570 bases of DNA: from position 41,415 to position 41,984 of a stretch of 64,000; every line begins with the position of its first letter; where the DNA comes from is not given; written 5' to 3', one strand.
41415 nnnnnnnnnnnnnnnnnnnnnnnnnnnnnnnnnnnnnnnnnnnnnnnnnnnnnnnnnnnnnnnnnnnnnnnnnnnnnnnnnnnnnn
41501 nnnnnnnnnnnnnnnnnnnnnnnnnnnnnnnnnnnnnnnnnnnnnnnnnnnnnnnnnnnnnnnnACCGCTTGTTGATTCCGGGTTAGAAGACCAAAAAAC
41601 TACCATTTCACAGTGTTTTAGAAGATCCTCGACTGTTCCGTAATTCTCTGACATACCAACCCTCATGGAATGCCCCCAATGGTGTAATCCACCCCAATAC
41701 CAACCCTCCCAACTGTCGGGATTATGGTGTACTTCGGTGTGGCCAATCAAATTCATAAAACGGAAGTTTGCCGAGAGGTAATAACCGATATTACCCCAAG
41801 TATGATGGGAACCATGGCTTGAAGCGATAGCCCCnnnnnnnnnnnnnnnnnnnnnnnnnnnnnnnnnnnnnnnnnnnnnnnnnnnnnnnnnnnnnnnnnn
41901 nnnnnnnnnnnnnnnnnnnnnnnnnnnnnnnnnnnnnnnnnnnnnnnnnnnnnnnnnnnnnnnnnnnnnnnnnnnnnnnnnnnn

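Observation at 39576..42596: AthL-like molybdoenzyme has an extra hydrophobic plus SCP2-like N-terminal domain, no Tat signal and no beta subunit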

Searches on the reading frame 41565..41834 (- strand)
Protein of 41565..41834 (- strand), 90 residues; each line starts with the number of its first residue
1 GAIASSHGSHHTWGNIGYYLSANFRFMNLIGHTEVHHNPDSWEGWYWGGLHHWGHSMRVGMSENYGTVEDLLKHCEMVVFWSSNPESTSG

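Call 80: search_solved_structures(query=window:41565-41834:-, max_evalue=0.01, show_alignments=5)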
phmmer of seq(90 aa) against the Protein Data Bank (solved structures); distinct sequences matched with E-value up to 0.01: 1.
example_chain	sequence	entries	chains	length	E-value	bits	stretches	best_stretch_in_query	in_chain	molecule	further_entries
4v4c_A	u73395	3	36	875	7e-33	115.9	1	2-90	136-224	Pyrogallol hydroxytransferase large subunit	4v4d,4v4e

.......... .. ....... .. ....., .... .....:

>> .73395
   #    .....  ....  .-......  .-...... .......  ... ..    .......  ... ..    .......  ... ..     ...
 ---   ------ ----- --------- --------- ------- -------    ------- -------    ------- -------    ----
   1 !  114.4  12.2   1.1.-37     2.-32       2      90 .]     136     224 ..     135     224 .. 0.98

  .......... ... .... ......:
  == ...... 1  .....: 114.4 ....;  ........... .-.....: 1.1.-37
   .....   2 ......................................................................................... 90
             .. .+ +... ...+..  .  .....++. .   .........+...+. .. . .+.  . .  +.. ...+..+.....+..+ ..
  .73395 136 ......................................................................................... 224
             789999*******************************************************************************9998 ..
